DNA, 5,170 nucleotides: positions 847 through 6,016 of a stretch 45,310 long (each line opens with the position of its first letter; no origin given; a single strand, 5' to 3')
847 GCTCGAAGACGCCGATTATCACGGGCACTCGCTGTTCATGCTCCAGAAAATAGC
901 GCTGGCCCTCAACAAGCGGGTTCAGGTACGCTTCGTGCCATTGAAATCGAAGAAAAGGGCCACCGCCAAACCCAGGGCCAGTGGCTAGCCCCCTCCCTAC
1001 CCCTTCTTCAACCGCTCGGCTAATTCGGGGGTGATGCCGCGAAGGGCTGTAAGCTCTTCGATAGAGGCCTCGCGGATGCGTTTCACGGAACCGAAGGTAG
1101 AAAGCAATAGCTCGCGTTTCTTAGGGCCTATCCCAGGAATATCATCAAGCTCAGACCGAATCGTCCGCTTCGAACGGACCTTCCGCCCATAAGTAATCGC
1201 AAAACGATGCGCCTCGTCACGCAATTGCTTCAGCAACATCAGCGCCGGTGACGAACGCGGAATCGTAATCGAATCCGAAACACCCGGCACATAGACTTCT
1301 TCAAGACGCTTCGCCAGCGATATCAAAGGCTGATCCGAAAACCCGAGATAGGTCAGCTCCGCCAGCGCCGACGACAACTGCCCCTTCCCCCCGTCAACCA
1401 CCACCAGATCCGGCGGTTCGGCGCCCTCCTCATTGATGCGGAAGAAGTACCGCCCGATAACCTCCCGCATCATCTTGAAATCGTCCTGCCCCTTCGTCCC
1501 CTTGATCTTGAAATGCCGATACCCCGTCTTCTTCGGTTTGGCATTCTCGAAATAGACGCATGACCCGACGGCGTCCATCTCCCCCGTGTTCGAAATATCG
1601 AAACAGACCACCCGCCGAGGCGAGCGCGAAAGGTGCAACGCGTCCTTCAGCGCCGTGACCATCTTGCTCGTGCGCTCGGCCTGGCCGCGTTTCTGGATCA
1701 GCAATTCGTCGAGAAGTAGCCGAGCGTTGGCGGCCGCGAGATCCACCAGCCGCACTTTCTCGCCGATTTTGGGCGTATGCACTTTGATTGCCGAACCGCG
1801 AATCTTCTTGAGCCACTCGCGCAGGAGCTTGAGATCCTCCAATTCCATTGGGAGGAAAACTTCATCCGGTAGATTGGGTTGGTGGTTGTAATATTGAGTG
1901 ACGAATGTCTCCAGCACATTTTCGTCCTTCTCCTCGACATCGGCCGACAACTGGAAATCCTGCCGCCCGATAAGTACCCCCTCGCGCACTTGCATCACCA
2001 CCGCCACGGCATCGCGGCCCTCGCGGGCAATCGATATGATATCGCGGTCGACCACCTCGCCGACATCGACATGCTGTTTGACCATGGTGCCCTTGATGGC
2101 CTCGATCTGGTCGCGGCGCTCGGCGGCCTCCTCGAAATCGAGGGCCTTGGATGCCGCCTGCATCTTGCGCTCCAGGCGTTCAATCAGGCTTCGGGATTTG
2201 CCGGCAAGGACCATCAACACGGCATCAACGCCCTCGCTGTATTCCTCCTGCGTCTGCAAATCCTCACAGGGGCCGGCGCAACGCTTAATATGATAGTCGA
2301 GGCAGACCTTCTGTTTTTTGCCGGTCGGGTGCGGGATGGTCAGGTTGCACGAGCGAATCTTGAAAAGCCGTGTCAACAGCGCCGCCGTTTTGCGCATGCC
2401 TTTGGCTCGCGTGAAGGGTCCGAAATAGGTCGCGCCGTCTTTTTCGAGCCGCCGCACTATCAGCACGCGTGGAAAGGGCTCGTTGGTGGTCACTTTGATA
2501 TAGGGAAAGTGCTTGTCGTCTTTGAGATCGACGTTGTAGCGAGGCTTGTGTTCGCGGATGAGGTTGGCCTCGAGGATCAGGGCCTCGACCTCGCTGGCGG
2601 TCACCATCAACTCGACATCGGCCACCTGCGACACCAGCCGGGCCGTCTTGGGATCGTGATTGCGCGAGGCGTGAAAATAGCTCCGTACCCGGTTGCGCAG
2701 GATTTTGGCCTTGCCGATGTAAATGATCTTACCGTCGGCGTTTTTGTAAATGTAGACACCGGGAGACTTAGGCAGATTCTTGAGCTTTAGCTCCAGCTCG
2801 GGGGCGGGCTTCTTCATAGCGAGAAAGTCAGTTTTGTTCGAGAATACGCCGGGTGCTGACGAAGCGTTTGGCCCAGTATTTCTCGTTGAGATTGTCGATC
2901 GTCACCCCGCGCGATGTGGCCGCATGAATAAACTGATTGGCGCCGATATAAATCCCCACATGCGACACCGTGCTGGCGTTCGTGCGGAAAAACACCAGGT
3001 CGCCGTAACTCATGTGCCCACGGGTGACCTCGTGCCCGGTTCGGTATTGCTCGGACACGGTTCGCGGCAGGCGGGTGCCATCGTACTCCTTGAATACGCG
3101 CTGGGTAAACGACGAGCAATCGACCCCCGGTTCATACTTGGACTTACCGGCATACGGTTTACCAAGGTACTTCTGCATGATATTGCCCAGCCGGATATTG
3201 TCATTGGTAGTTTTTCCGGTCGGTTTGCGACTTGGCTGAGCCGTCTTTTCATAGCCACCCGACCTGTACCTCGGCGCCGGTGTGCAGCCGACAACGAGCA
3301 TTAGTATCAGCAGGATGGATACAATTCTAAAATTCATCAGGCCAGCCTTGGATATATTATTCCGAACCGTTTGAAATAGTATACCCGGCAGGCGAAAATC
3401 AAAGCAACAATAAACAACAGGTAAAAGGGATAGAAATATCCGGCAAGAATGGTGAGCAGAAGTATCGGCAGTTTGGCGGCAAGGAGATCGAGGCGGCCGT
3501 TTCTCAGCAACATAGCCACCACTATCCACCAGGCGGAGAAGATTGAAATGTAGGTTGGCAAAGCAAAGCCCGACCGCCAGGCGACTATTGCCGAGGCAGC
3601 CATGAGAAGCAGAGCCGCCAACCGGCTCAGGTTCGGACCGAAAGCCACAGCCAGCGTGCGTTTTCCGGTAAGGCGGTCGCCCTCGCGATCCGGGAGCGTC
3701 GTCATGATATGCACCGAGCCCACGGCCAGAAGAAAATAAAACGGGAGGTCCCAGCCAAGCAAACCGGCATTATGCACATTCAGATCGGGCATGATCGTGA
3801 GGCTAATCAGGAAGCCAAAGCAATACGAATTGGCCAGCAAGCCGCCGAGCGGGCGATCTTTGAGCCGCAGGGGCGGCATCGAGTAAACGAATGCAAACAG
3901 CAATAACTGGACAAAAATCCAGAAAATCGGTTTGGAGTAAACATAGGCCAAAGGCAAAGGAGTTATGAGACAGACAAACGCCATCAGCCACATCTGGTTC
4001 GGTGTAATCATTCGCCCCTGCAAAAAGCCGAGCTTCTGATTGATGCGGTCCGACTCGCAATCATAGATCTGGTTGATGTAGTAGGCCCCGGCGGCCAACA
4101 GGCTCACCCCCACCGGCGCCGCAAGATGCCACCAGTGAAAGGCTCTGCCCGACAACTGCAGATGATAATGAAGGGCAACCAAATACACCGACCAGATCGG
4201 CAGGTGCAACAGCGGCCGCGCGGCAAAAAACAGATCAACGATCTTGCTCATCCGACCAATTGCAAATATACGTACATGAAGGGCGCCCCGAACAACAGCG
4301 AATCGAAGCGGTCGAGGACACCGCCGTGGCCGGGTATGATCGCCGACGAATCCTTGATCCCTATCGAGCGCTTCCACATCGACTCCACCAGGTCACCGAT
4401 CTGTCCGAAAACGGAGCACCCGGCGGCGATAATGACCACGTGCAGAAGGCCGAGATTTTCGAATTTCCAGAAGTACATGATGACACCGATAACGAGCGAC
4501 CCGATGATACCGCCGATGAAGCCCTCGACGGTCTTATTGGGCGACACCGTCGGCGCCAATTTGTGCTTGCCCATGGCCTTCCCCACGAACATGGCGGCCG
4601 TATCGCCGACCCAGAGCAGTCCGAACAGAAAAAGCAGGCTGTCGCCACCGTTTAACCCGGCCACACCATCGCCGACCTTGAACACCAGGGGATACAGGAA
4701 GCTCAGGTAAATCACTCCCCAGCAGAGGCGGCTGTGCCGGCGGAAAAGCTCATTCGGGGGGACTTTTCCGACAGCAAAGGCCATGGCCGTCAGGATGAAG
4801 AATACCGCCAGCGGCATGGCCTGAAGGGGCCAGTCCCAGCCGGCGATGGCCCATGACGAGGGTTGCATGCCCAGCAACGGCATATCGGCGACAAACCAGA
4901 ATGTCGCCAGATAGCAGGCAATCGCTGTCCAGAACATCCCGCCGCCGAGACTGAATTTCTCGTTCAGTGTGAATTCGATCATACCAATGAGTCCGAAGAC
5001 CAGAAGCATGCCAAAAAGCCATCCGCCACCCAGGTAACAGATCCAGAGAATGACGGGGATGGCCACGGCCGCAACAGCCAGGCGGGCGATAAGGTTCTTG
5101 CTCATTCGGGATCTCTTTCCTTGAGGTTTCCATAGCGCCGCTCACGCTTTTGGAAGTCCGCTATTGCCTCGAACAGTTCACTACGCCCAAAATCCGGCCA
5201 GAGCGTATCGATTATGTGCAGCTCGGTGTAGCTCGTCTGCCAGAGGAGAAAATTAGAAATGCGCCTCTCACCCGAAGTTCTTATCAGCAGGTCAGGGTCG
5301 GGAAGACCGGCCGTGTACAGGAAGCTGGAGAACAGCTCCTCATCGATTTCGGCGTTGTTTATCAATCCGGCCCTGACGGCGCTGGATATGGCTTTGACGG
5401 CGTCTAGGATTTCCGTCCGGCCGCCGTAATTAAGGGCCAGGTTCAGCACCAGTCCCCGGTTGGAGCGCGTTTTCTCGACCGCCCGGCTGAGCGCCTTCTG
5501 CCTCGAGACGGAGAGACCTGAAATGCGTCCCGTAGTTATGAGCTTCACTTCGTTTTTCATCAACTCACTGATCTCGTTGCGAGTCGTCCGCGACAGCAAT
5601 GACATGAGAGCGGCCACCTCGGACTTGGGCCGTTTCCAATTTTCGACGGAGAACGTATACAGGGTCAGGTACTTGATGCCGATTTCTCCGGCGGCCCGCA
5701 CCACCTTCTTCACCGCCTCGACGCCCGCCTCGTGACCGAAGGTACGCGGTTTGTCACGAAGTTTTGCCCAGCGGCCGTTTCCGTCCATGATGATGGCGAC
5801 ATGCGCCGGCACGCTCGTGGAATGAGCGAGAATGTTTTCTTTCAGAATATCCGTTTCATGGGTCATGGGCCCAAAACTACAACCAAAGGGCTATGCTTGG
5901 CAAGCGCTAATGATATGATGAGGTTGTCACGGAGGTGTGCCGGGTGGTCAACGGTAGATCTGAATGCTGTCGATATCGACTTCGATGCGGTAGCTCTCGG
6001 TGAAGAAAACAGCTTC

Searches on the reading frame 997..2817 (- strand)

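Call 36: search_protein_families(library=pfam, proteins=[window:997-2817:-], max_evalue=0.00001)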
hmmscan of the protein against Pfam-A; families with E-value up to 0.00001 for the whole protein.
window:997-2817:- (606 aa): 7 families
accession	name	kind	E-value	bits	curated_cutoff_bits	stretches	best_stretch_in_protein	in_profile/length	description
PF08459.17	UvrC_RNaseH_dom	-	4.5e-51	173.3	22.3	1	392-541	2-159/159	UvrC RNAse H endonuclease domain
PF22920.2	UvrC_RNaseH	-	4.4e-33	114.1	24.3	1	257-371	1-115/116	UvrC Ribonuclease H-like domain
PF14520.12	HHH_5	-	2.3e-12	47.6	27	1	556-604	3-52/57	Helix-hairpin-helix domain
PF00633.29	HHH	-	2.6e-10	40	24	0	577-603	1-27/30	Helix-hairpin-helix motif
PF02151.25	UVR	-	3.1e-10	39.9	21.5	1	210-242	2-34/36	UvrB/uvrC motif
PF01541.30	GIY-YIG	-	6.6e-10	39.6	22.6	1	19-95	2-78/78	GIY-YIG catalytic domain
PF12826.13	HHH_2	-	3.1e-06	27.7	27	1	560-603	8-51/64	Helix-hairpin-helix motif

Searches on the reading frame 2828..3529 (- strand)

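Call 36: search_protein_families(library=pfam, proteins=[window:2828-3529:-], max_evalue=0.00001)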
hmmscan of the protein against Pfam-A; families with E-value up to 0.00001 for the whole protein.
window:2828-3529:- (233 aa): 1 family
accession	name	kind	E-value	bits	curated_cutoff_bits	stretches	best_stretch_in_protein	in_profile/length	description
PF00877.26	NLPC_P60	-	1.5e-29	102.5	23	1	123-228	1-105/105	NlpC/P60 family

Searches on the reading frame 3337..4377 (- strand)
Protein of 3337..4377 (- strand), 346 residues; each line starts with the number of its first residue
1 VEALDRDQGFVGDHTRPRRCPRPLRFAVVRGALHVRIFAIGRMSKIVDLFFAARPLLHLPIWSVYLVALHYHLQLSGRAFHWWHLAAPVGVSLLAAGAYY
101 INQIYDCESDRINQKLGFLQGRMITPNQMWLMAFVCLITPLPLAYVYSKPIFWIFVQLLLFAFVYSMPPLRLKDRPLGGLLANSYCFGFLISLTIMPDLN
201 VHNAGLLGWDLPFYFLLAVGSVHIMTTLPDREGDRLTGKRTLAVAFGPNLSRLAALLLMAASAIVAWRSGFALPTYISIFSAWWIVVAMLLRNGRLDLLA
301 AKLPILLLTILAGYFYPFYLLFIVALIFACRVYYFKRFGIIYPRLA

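Call 36: search_protein_families(library=pfam, proteins=[window:3337-4377:-], max_evalue=0.00001)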
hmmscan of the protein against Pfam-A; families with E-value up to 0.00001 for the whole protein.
window:3337-4377:- (346 aa): 1 family
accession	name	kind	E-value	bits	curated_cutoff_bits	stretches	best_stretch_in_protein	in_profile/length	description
PF01040.23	UbiA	-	9.3e-23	81.2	34.2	1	77-291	14-232/250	UbiA prenyltransferase family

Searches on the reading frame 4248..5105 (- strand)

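Call 36: search_protein_families(library=pfam, proteins=[window:4248-5105:-], max_evalue=0.00001)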
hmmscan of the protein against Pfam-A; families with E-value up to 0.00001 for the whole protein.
window:4248-5105:- (285 aa): 1 family
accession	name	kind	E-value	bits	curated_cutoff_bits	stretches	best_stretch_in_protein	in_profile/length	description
PF01148.25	CTP_transf_1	-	7.9e-52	177.1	24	1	7-283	2-263/264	Cytidylyltransferase family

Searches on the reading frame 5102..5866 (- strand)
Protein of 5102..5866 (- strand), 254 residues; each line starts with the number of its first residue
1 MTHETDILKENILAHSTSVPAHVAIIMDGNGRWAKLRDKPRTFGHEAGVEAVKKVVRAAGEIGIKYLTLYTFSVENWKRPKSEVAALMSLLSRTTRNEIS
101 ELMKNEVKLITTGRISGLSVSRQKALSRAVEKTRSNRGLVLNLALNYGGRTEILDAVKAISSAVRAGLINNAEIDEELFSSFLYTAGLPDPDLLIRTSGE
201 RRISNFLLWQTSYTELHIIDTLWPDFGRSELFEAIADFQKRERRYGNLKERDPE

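Call 36: search_protein_families(library=pfam, proteins=[window:5102-5866:-], max_evalue=0.00001)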
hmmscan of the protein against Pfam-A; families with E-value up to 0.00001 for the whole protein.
window:5102-5866:- (254 aa): 1 family
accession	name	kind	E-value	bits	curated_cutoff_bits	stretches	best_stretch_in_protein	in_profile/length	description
PF01255.24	Prenyltransf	-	8.7e-85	284.2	27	1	26-246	1-219/219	Putative undecaprenyl diphosphate synthase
